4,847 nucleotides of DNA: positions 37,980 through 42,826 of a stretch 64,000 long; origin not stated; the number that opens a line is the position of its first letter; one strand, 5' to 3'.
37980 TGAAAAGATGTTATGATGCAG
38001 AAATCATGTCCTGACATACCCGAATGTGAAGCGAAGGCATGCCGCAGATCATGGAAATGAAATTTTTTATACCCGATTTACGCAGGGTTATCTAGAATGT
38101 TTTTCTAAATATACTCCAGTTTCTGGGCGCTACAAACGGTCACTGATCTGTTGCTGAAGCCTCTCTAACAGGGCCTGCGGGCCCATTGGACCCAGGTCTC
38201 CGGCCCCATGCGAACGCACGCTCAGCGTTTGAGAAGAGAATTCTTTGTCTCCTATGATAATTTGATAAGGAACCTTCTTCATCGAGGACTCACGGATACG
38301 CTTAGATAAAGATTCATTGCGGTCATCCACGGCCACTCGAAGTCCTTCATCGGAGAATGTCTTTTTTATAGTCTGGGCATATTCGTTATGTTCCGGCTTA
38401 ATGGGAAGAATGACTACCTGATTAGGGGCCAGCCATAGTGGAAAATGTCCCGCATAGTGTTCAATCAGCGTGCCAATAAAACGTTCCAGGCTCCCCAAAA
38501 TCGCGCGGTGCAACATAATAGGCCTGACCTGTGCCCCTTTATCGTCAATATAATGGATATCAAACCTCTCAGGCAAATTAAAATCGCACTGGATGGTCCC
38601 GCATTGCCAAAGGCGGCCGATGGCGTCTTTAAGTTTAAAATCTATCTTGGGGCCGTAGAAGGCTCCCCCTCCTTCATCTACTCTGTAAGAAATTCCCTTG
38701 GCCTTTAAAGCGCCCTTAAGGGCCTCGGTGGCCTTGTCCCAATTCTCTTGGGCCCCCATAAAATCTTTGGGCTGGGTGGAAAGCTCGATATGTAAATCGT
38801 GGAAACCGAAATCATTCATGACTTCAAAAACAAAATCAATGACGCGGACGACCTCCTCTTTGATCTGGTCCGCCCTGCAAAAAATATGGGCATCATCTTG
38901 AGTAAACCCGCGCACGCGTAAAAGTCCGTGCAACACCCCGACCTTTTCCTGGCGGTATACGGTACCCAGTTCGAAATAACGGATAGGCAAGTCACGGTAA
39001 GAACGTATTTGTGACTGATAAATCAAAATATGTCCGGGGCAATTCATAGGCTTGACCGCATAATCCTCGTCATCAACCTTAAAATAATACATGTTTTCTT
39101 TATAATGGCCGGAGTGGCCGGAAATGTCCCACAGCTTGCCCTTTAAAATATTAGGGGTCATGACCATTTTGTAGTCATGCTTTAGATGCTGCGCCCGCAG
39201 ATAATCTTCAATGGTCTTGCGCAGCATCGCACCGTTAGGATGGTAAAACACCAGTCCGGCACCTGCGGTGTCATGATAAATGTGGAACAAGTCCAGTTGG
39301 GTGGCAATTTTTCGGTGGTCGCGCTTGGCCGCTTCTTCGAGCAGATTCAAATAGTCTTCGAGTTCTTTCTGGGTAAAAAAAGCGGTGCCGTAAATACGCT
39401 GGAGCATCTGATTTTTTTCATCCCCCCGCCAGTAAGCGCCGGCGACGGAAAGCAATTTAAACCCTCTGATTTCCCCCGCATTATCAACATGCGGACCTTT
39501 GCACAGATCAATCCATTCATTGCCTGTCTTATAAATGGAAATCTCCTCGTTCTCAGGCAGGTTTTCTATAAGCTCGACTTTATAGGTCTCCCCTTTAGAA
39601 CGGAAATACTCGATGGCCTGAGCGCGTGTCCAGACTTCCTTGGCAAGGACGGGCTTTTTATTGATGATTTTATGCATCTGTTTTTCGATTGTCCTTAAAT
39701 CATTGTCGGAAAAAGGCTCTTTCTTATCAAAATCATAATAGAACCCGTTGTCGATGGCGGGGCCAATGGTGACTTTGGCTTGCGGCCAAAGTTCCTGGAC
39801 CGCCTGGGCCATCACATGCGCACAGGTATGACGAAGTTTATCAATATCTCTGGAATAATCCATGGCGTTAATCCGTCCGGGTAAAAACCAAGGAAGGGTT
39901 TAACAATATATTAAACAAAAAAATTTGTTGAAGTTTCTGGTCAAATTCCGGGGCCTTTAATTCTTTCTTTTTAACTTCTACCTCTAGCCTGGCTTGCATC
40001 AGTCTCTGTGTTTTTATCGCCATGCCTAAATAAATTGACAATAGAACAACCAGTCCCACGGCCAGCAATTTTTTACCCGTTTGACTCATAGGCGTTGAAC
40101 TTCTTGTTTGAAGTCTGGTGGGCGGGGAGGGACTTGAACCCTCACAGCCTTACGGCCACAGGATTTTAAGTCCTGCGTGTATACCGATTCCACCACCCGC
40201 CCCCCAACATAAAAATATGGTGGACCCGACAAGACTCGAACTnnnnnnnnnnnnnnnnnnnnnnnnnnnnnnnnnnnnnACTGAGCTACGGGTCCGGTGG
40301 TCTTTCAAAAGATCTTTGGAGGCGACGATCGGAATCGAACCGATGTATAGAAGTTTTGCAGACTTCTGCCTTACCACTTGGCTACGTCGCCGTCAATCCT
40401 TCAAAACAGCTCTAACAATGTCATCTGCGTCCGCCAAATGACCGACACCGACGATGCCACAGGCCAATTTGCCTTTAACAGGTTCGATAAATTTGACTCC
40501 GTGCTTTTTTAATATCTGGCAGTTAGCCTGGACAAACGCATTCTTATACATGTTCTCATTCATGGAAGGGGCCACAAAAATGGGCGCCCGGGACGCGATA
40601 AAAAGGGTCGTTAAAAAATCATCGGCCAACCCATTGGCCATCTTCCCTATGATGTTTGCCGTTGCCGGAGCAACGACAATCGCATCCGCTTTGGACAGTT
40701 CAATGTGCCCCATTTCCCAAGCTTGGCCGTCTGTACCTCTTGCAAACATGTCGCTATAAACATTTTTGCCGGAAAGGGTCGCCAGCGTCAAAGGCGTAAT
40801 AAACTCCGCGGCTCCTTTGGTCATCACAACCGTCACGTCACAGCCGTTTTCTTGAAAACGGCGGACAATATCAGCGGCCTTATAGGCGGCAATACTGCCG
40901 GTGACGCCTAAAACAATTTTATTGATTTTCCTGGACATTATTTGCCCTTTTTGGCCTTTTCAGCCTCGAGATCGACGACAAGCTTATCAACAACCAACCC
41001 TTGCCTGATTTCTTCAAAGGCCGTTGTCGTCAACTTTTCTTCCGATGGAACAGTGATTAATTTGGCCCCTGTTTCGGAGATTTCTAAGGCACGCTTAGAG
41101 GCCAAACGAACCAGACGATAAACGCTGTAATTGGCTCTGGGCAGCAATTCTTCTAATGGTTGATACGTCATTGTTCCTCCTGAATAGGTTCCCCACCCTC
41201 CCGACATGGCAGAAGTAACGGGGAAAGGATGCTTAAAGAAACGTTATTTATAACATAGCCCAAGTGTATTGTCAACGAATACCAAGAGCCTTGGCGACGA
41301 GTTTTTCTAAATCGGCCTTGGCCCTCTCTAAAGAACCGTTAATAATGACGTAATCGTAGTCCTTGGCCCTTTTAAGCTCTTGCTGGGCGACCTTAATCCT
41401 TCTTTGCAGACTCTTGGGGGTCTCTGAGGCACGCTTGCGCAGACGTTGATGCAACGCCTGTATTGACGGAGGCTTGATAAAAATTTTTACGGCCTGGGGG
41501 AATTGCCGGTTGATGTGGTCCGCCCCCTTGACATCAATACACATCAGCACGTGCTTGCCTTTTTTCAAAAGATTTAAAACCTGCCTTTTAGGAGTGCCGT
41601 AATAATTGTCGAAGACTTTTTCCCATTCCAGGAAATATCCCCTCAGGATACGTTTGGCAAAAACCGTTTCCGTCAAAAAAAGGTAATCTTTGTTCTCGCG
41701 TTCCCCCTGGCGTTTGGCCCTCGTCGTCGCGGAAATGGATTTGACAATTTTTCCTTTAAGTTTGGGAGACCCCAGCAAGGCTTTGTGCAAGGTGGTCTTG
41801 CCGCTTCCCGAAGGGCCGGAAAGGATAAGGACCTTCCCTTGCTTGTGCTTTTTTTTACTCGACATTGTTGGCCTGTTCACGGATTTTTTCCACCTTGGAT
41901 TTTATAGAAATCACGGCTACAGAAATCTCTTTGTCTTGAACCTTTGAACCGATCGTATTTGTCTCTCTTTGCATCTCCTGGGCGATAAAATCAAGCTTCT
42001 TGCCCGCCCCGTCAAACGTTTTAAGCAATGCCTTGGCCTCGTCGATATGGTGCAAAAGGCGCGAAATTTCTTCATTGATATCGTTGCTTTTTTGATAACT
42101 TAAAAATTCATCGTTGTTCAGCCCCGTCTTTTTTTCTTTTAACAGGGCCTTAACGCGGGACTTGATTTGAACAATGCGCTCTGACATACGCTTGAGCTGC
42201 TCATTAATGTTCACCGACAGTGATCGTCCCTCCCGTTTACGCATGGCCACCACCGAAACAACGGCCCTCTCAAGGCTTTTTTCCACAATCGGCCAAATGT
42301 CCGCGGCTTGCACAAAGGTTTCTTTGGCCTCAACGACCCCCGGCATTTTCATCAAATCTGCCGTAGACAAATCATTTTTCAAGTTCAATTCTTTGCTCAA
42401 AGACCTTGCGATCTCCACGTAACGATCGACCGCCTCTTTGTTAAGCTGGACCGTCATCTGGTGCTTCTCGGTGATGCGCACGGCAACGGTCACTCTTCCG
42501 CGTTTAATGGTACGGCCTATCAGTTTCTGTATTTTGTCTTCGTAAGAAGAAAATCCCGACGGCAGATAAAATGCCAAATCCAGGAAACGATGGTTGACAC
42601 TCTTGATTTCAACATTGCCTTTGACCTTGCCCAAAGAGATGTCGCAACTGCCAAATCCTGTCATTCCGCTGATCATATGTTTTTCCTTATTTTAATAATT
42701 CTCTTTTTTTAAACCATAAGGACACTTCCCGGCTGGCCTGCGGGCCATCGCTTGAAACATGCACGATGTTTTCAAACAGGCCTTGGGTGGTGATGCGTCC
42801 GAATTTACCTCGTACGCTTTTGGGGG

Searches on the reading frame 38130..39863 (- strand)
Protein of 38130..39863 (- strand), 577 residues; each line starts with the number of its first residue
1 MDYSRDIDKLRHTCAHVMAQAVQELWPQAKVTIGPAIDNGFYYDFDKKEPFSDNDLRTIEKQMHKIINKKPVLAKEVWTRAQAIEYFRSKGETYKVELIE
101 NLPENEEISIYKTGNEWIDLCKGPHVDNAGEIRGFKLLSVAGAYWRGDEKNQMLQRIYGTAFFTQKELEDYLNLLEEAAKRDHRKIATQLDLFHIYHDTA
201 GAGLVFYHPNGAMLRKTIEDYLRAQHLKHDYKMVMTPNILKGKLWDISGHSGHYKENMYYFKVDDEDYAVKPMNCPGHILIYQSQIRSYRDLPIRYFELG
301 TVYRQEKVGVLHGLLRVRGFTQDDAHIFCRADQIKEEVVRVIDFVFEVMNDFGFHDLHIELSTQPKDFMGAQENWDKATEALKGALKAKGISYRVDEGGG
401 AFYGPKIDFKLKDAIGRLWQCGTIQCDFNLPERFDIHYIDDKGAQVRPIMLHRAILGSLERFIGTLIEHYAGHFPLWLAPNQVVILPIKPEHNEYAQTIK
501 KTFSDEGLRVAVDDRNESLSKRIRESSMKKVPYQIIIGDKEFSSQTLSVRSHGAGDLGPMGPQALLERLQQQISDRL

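Call 50: search_protein_families(library=pfam, proteins=[window:38130-39863:-], max_evalue=0.00001)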
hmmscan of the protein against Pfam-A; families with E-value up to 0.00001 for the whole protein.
window:38130-39863:- (577 aa): 3 families
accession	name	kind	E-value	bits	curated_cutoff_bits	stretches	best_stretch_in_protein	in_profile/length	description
PF00587.30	tRNA-synt_2b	-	1.1e-49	169.3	29.3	1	261-470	3-179/179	tRNA synthetase class II core domain (G, H, P, S and T)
PF03129.25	HGTP_anticodon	-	6.9e-22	77.9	21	1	482-571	1-93/94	Anticodon binding domain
PF07973.19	tRNA_SAD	-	3e-16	59.5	24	1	108-158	1-44/44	Threonyl and Alanyl tRNA synthetase second additional domain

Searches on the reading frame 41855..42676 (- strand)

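Call 73: search_protein_families(library=pfam, proteins=[window:41855-42676:-], max_evalue=0.00001)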
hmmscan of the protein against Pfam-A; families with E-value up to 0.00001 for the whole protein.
window:41855-42676:- (273 aa): 2 families
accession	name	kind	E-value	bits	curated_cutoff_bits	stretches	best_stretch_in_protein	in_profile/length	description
PF03755.18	YicC-like_N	-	1.3e-41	143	25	1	2-153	1-154/156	Endoribonuclease YicC-like, N-terminal region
PF08340.16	YicC-like_C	-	1.5e-29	103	27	1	164-273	9-120/120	Endoribonuclease YicC-like, C-terminal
